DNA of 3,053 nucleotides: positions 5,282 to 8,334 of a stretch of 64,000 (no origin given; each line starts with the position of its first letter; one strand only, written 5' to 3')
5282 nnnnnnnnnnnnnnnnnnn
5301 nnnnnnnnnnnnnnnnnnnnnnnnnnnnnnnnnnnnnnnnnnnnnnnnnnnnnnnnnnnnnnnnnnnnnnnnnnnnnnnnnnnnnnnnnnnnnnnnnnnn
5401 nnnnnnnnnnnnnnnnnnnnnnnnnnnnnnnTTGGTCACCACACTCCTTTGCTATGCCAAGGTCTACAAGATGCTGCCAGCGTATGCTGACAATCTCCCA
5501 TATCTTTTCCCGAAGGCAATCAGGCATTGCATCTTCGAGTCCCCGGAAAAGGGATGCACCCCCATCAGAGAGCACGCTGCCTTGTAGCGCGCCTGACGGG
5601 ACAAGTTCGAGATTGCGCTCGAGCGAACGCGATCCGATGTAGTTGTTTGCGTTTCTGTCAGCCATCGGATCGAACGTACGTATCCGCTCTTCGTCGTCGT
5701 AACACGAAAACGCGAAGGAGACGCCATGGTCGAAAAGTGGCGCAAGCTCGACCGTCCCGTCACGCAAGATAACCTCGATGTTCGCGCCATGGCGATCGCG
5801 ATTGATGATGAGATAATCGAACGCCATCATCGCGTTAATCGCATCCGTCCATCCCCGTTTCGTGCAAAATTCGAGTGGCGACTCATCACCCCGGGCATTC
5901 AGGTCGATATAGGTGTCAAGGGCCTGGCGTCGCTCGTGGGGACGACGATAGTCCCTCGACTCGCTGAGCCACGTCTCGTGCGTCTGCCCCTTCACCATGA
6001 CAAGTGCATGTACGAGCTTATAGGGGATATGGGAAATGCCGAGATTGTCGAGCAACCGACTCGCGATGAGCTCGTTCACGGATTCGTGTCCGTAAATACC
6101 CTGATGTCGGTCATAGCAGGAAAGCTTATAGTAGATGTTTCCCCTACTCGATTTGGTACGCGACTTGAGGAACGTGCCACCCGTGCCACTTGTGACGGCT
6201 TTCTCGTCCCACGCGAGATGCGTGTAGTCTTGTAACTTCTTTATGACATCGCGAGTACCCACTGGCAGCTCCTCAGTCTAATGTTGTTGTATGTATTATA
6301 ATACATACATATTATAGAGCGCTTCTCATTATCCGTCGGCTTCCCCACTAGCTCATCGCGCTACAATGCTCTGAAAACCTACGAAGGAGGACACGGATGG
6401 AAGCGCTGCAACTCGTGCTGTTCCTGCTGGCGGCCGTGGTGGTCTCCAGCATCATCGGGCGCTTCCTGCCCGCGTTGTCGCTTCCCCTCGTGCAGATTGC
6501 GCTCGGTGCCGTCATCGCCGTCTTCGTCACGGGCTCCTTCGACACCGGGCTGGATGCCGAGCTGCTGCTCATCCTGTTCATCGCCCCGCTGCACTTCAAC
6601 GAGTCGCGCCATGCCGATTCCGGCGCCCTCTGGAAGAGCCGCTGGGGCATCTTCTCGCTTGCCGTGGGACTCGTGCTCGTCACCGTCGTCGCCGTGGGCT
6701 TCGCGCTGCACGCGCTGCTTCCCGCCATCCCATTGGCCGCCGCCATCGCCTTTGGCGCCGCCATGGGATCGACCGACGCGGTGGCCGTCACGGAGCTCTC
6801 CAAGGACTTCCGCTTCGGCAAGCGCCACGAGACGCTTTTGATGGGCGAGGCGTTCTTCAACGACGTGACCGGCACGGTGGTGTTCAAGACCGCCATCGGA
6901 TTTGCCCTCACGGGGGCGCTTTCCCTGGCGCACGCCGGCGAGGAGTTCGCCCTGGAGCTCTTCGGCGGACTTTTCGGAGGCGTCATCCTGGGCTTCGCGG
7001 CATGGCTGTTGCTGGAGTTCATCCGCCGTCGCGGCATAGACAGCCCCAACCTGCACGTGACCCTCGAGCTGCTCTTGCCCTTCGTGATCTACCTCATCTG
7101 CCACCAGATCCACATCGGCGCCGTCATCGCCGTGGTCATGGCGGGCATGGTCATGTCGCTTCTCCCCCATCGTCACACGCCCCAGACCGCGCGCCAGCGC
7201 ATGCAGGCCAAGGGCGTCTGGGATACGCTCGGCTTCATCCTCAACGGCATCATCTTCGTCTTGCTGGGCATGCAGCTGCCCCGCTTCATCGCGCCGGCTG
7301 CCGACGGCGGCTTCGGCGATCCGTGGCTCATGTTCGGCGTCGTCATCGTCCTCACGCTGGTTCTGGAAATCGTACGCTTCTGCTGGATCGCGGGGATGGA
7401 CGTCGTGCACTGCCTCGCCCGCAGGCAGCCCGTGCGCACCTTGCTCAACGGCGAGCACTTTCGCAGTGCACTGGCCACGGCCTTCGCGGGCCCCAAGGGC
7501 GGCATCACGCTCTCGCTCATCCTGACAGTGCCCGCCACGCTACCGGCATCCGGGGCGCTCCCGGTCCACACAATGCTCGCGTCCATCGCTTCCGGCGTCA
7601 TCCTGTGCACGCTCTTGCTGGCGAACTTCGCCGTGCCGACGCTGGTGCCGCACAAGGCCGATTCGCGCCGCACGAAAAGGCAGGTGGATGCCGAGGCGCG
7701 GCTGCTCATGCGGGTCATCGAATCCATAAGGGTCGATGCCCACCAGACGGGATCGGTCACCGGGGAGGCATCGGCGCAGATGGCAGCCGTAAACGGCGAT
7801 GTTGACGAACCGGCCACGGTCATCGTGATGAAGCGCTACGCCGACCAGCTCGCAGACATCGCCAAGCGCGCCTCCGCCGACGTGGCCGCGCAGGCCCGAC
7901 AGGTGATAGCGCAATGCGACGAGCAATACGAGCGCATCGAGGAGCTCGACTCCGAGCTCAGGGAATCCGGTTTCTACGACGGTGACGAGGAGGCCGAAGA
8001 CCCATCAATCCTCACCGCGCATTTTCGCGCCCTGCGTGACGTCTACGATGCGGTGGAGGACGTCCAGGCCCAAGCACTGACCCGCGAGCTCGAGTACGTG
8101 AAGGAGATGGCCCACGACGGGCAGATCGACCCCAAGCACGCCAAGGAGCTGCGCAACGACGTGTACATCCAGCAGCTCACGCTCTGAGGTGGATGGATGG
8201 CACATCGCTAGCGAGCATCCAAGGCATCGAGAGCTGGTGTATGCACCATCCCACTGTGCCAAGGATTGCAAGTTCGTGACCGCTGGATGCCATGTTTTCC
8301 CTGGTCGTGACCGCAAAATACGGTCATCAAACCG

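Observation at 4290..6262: A HipA-like kinase module appears split and permuted: the kinase core comes first, and an N-subdomain-like segment is fused to an XRE HTH protein downstream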

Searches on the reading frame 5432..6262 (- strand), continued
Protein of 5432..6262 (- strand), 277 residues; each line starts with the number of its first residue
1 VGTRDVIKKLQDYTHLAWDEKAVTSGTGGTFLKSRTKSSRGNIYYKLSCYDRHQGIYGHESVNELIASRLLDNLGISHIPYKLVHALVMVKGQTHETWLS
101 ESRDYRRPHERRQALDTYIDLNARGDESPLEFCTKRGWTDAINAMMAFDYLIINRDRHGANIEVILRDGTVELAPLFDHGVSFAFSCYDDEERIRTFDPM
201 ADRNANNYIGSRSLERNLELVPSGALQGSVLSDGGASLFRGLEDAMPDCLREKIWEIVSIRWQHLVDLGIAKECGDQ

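Call 65: find_related_loci(query=A4, collection=genome_contigs, flank=6000)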
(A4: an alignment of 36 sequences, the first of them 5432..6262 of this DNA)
Query A4 (277 aa) in genome_contigs; peptide patterns used: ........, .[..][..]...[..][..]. (x = any residue, [..] = any of these).
600 stretches matched a pattern (row limit reached: there are more); 559 encode a relative of the query (tblastn E <= 1e-3); the best 80 are kept; 80 distinct loci.
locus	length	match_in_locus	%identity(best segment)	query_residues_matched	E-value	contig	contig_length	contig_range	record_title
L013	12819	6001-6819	80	1-273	2e-151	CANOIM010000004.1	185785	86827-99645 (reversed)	MAG TPA_asm: uncultured Eggerthellaceae bacterium isolate SRR13921779_bin.100_metawrap_v1.3_MAG genome assembly, contig:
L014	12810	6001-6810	60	3-271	1e-107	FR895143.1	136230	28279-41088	Eggerthella sp. CAG:298 genomic scaffold, scf71, whole genome shotgun sequence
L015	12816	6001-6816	61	5-277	7e-108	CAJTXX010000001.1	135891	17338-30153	MAG TPA_asm: uncultured Eggerthellaceae bacterium isolate MGBC126105 genome assembly, contig: MGBC126105.1, whole genome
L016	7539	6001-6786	53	4-263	4e-95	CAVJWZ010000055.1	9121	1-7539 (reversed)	uncultured Eubacteriales bacterium isolate H07682-L1_cleanbin_000008 genome assembly, contig: Spades_H07682-L1_contig_58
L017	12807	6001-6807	51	4-272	2e-94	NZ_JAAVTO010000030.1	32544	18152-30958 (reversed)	Adlercreutzia sp. ZJ473 Scaffold29_1, whole genome shotgun sequence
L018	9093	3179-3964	56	4-263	2e-93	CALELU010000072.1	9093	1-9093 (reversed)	MAG TPA_asm: uncultured Eggerthellaceae bacterium isolate SRR1747018_bin.26_CONCOCT_v1.1_MAG genome assembly, contig: ER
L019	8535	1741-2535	52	1-263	3e-92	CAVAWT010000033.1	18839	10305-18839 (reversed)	Oribacterium sp. isolate G02643-L1_cleanbin_000015 genome assembly, contig: Spades_G02643-L1_contig_1022, whole genome s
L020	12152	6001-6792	53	4-262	6e-90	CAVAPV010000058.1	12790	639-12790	Agathobacter rectalis isolate H07606-L1_cleanbin_000018 genome assembly, contig: Spades_H07606-L1_contig_3838, whole gen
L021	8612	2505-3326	50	1-268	2e-89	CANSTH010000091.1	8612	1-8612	MAG TPA_asm: uncultured Parvibacter sp. isolate SRR15730524_bin.88_metawrap_v1.3_MAG genome assembly, contig: NODE.9819_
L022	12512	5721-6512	53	5-268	2e-89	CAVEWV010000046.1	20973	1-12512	Acutalibacteraceae bacterium isolate G02622-L1_cleanbin_000007 genome assembly, contig: Spades_G02622-L1_contig_1002, wh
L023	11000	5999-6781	52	4-262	2e-88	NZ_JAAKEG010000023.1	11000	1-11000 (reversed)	Adlercreutzia sp. ZJ304 Scaffold21_1, whole genome shotgun sequence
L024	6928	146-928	54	4-262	3e-88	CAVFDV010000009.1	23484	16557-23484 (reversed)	Oscillibacter sp. MSJ-31 isolate H07611-L1_cleanbin_000011 genome assembly, contig: Spades_H07611-L1_contig_702, whole g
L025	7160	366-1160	50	1-264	9e-88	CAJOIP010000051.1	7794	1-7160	uncultured Eggerthellaceae bacterium isolate Red_deer_4_mag_31 genome assembly, contig: scaffold_17099, whole genome sho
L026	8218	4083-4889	51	1-268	1e-87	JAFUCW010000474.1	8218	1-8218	MAG: Eggerthellaceae bacterium isolate RGIG4379 Roe_deer_Jejunum.Co__c478526, whole genome shotgun sequence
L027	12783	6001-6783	52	5-264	3e-87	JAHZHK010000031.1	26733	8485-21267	MAG: Coriobacteriaceae bacterium isolate HRGM_Genome_3264 HRGM_Genome_3264_31, whole genome shotgun sequence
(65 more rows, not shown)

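Call 69: search_protein_families(library=pfam, proteins=[L014:6819-10895:+, L015:6822-10919:+, L013:6831-8309:+], max_evalue=1)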
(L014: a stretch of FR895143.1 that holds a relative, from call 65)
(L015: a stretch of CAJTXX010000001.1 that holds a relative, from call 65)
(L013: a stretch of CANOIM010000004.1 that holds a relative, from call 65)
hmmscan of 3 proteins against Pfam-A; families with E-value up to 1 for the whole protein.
L014:6819-10895:+ (1359 aa): 12 families
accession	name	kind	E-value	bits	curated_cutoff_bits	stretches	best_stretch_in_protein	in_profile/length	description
PF01381.28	HTH_3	-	3.6e-18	65.8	23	1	140-193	1-54/55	Helix-turn-helix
PF12844.13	HTH_19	-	5.2e-10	39.5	30.2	1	137-197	1-61/64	Helix-turn-helix domain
PF13560.12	HTH_31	-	7.6e-09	36.2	27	1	140-189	6-56/64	Helix-turn-helix domain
PF13443.12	HTH_26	-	2e-08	34.8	22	1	140-197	2-60/63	Cro/C1-type HTH DNA-binding domain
PF13744.12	HTH_37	-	8.1e-07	29.2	27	1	122-173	7-56/80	Helix-turn-helix domain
PF15731.11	MqsA_antitoxin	-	1.7e-06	28.6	30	1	121-180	55-114/131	Antitoxin component of bacterial toxin-antitoxin system, MqsA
PF13413.12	HTH_25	-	0.00035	20.8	24.6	1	141-172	3-34/62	Helix-turn-helix domain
PF12802.13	MarR_2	-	0.0071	16.9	27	1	148-168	20-40/61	MarR family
PF20432.4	Xre-like-HTH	-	0.018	15.8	25.8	1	138-169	13-43/63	Antitoxin Xre-like helix-turn-helix domain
PF00126.33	HTH_1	-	0.054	13.9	26.6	0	118-149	12-43/60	Bacterial regulatory helix-turn-helix protein, lysR family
PF17762.8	HTH_ParB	-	0.1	13.2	22.6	1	138-166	10-38/102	ParB HTH domain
PF25420.1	zf-C2H2_ZN292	-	0.13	12.7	27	1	762-778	13-29/33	ZN292-like C2H2 zinc finger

L015:6822-10919:+ (1366 aa): 6 families
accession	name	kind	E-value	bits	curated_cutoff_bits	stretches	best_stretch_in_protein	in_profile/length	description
PF01381.28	HTH_3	-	3.7e-12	46.5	23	1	140-187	3-50/55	Helix-turn-helix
PF13560.12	HTH_31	-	6.2e-11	42.9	27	1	134-189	2-58/64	Helix-turn-helix domain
PF13744.12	HTH_37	-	0.00032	20.9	27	1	119-169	4-54/80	Helix-turn-helix domain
PF12844.13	HTH_19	-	0.0043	17.4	30.2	1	140-180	6-46/64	Helix-turn-helix domain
PF13413.12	HTH_25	-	0.046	14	24.6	1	138-169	2-33/62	Helix-turn-helix domain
PF13024.11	DUF3884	-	0.22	11.5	21.7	0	206-232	2-28/73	Protein of unknown function (DUF3884)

L013:6831-8309:+ (493 aa): 7 families
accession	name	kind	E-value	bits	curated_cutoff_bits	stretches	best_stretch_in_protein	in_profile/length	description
PF01381.28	HTH_3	-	8.1e-13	48.6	23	1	138-185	1-48/55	Helix-turn-helix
PF13560.12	HTH_31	-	5.7e-08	33.4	27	1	133-185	1-54/64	Helix-turn-helix domain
PF13744.12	HTH_37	-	0.00086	19.5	27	1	130-170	15-55/80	Helix-turn-helix domain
PF12844.13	HTH_19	-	0.0014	18.9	30.2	1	138-181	4-47/64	Helix-turn-helix domain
PF13443.12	HTH_26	-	0.002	18.8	22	1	146-184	10-49/63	Cro/C1-type HTH DNA-binding domain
PF15731.11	MqsA_antitoxin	-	0.0066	17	30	1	112-174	48-110/131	Antitoxin component of bacterial toxin-antitoxin system, MqsA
PF13412.12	HTH_24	-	0.14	12.2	21.9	1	146-164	17-35/48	Winged helix-turn-helix DNA-binding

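Call 70: search_protein_families(library=phrogs, proteins=[window:5432-6262:-, L014:6819-10895:+], max_evalue=0.01)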
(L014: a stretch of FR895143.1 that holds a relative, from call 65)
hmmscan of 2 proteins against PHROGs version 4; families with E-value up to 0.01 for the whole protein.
window:5432-6262:- (277 aa): 2 families
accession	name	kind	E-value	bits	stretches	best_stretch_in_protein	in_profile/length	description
phrog_3162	-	unknown function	1.5e-08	35.4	1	61-209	43-177/247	-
phrog_8728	-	unknown function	6.8e-07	29.6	1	140-194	151-207/307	-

L014:6819-10895:+ (1359 aa): 34 families (the best 25 are shown)
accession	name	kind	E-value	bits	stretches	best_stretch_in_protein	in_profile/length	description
phrog_3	-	transcription regulation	7.1e-17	63.3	1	116-224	71-168/430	transcriptional repressor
phrog_8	-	transcription regulation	3.6e-15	57.3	1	118-198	58-150/346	transcriptional regulator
phrog_1373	-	transcription regulation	5e-15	56.9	1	122-191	50-119/166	transcriptional regulator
phrog_4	-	transcription regulation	9.5e-14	52.2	1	122-194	130-191/400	transcriptional repressor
phrog_2967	-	transcription regulation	4.7e-13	50.2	1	132-234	7-96/225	transcriptional regulator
phrog_2439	-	transcription regulation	5e-11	43.1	1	134-212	6-79/367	transcriptional regulator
phrog_2328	-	transcription regulation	6e-11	43.2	1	122-196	1-76/128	transcriptional repressor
phrog_7241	-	transcription regulation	6.4e-11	43.4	1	140-195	66-121/122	transcriptional regulator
phrog_2339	-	DNA, RNA and nucleotide metabolism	1.7e-10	41.8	1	123-190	13-81/98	HTH DNA binding protein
phrog_5823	-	transcription regulation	4.9e-10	40.1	1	132-199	3-71/404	transcriptional regulator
phrog_4583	-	transcription regulation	7.4e-09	36.5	1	131-199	6-74/81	transcriptional repressor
phrog_4836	-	transcription regulation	3.9e-08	34.1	1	121-196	61-136/194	CII-like regulator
phrog_2104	-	unknown function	4.5e-08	34.2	1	116-177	20-81/103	-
phrog_4779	-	transcription regulation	5.3e-06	27.9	1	138-188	5-57/98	transcriptional regulator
phrog_7396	-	unknown function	5.9e-06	27.1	1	124-191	4-74/227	-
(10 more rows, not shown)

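Call 78: predict_structure(alignment_id=A4)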
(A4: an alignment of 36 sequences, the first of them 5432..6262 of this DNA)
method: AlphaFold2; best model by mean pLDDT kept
length: 277 residues; sequences in the alignment: 36
mean_pLDDT: 90.9   pTM: 0.91
mean pLDDT of the five models: 90.9, 90.8, 90.3, 89.3, 83.8
residues with pLDDT >= 90: 213; 70-90: 45; 50-70: 16; < 50: 3
segments of 3 or more residues with pLDDT < 50: none
pLDDT, mean of each block of 10 residues (from residue 1): 82 91 60 90 93 87 97 96 97 95 93 92 93 96 95 78 91 94 91 96 79 91 96 93 95 98 98 84
secondary structure, 60 per line:
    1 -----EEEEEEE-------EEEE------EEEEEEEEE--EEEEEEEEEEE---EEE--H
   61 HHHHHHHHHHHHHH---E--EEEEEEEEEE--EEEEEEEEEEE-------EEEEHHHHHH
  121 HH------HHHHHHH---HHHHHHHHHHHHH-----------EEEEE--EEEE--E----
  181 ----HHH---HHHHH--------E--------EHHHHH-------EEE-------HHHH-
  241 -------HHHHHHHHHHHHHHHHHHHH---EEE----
elements in order: E6-12 E20-23 E30-38 E41-51 E55-57 H60-74 E81-90 E93-103 E111-114 H115-122 H129-135 H139-151 E163-167 E170-173 H191-195 H214-218 E226-228 H236-239 H248-267 E271-273

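Call 86: search_dna_similar(query=window:5432-6262:-, collection=phages, mode=protein, max_evalue=0.001, max_rows=15)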
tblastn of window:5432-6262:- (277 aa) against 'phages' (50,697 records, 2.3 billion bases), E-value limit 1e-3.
Records with a match: 3; places in all: 3; records where one place covers at least 80% of the query: 0.
Best place of each record, by identity: <60% 3.
By first word of the organism name: Bacteriophage 2; Clostridioides 1.
By host as written in the record: - 2; Clostridioides difficile CD500-12 1.
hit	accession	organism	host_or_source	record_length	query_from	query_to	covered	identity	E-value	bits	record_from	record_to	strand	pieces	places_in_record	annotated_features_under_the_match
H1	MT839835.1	Bacteriophage sp.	human fecal samples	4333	27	185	57%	29.3%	2e-5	52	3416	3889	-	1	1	record has no annotation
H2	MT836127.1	Bacteriophage sp.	human fecal samples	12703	55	191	49%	24.3%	3e-4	48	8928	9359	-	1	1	record has no annotation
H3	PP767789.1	Clostridioides phage phiCDKH02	Clostridioides difficile CD500-12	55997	145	197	19%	43.4%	5e-4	47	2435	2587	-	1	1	HipA domain-containing protein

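Call 87: search_dna_similar(query=window:5432-6262:-, collection=plasmids, mode=protein, max_evalue=0.001, max_rows=15)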
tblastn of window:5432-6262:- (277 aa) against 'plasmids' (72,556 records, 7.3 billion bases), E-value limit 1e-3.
Records with a match: 1; places in all: 1; records where one place covers at least 80% of the query: 1.
Best place of each record, by identity: <60% 1.
By first word of the organism name: Pseudobutyrivibrio 1.
By predicted mobility (MOB-suite, as given by PLSDB): non-mobilizable 1.
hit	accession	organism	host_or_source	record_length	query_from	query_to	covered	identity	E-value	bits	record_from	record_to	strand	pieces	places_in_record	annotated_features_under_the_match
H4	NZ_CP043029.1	Pseudobutyrivibrio xylanivorans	Bovine,rumen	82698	1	268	97%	41.9%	1e-62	219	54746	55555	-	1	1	hypothetical protein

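Call 88: get_annotated_region(hit=H4, flank=3000)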
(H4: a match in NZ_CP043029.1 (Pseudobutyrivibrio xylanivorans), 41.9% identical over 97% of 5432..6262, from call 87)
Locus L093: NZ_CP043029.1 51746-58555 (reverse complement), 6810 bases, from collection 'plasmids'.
description: Pseudobutyrivibrio xylanivorans strain MA3014 plasmid pNP95, complete sequence
organism: Pseudobutyrivibrio xylanivorans (NCBI taxid 185007)
taxonomy: Bacteria; Bacillota; Clostridia; Lachnospirales; Lachnospiraceae; Pseudobutyrivibrio; Pseudobutyrivibrio xylanivorans
host: -; source: Bovine,rumen; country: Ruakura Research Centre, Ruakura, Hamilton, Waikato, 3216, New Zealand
typing (MOB-suite, as given by PLSDB): non-mobilizable
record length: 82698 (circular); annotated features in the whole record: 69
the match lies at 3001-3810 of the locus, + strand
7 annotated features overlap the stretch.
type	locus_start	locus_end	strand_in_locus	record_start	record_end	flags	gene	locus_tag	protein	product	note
CDS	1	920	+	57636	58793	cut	wecB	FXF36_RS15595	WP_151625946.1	UDP-N-acetylglucosamine 2-epimerase (non-hydrolyzing)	GO:0009103 - lipopolysaccharide biosynthetic process [Evidence IEA]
CDS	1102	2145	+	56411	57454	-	-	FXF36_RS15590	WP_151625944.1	polysaccharide biosynthesis protein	-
CDS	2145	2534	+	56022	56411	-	-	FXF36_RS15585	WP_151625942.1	DMT family transporter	GO:0055085 - transmembrane transport [Evidence IEA]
CDS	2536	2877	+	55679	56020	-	-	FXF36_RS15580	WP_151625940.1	EamA family transporter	-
CDS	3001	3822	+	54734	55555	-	-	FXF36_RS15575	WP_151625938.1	hypothetical protein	-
CDS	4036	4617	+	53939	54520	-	-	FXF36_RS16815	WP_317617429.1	hypothetical protein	-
CDS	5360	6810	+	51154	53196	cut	-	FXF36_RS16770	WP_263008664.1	flagellin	GO:0071973 - bacterial-type flagellum-dependent cell motility [Evidence IEA]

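Call 89: get_annotated_region(hit=H3, flank=2500)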
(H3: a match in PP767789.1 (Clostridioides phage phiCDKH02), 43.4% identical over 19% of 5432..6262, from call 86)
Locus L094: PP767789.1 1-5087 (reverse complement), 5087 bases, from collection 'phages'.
description: Clostridioides phage phiCDKH02, complete genome.
organism: Clostridioides phage phiCDKH02 (NCBI taxid 3145026)
taxonomy: Viruses
host: Clostridioides difficile CD500-12; source: clinical sample; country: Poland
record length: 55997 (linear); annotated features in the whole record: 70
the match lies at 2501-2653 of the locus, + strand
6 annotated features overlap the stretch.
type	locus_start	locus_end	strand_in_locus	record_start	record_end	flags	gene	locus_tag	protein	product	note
CDS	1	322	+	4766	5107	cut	-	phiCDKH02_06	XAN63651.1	XRE family transcriptional regulator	-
CDS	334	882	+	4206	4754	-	-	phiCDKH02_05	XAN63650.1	helix-turn-helix transcriptional regulator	-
CDS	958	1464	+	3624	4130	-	-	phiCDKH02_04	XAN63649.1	ImmA/IrrE family metallo-endopeptidase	-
CDS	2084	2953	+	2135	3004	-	-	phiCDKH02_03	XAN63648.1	HipA domain-containing protein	-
CDS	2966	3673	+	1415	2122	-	-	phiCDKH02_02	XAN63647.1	HIRAN domain-containing protein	-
CDS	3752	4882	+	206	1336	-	-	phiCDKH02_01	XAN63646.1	site-specific integrase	-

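Call 90: search_protein_families(library=padloc, proteins=[L094:2084-2950:+, L094:2966-3670:+], max_evalue=0.001)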
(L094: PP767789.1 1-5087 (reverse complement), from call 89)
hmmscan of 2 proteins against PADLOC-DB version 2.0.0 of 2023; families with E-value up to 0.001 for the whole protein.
L094:2084-2950:+ (289 aa): 9 families
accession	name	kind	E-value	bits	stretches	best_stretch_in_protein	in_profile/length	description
PDLC04339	PDC-M03A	-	5.5e-140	463.8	1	1-288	1-289/293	-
PDLC04340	PDC-M03A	-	5.4e-67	224.2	1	2-287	3-276/280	-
PDLC04344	PDC-M03A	-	1.9e-39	133.9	1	19-280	22-295/305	-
PDLC04342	PDC-M03A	-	7.2e-37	125.5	1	18-202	20-218/299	-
PDLC04345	PDC-M03A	-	1.8e-32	110.8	1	19-273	19-288/302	-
PDLC04343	PDC-M03A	-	2.4e-25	87.3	1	19-284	92-367/370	-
PDLC04341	PDC-M03A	-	1.2e-15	55.7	2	32-115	29-111/294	-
PDLC04338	PDC-M03A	-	2.5e-12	44.5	1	44-265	153-386/428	-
PDLC04337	PDC-M03A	-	1.3e-05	22.9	1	136-191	89-147/250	-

L094:2966-3670:+ (235 aa): 6 families
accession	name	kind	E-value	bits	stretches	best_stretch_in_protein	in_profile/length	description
PDLC04349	PDC-M03B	-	1.3e-109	363.3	1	1-229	1-229/232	-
PDLC04352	PDC-M03B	-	9.8e-60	200.2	1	8-229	6-228/250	-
PDLC04348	PDC-M03B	-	4.6e-46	155.5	1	9-218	6-216/248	-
PDLC04347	PDC-M03B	-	2.8e-43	146.3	1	9-216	6-212/245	-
PDLC04351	PDC-M03B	-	1.4e-29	101.5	1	8-219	6-218/255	-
PDLC04346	PDC-M03B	-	9e-15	53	1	52-218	3-172/262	-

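Call 93: find_related_loci(query=L094:2966-3670:+, collection=viral_contigs, flank=1500)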
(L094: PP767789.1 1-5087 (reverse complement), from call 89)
Query L094:2966-3670:+ (235 aa) in viral_contigs; peptide patterns used: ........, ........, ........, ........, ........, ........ (x = any residue, [..] = any of these).
8 stretches matched a pattern; 1 encode a relative of the query (tblastn E <= 1e-3); 1 distinct loci.
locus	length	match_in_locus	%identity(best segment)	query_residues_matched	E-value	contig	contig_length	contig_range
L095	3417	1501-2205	94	1-235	8e-153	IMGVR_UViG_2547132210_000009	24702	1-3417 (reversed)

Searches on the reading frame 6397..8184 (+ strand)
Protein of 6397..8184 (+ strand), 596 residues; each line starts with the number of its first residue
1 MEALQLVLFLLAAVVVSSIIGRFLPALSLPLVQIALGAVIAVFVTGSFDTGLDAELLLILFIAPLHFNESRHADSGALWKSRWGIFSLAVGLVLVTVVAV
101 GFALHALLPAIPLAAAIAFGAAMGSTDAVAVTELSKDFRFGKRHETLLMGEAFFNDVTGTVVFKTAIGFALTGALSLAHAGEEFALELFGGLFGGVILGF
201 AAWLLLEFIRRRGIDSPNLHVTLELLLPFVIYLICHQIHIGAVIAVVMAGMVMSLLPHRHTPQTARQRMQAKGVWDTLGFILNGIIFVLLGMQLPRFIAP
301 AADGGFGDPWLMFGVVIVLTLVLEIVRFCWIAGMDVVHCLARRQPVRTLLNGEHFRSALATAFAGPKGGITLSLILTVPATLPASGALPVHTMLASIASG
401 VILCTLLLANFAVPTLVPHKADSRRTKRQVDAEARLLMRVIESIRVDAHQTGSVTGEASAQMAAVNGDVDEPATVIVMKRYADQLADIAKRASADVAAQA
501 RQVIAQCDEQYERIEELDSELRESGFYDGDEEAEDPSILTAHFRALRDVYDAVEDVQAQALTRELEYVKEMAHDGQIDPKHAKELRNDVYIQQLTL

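Call 98: search_protein_families(library=pfam, proteins=[window:6397-8184:+], max_evalue=0.0001)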
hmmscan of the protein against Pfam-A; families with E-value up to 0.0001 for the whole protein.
window:6397-8184:+ (596 aa): 1 family
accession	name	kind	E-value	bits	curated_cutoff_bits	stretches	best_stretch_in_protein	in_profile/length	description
PF00999.27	Na_H_Exchanger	-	7.2e-44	150.6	26.2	1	13-416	4-372/375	Sodium/hydrogen exchanger, transmembrane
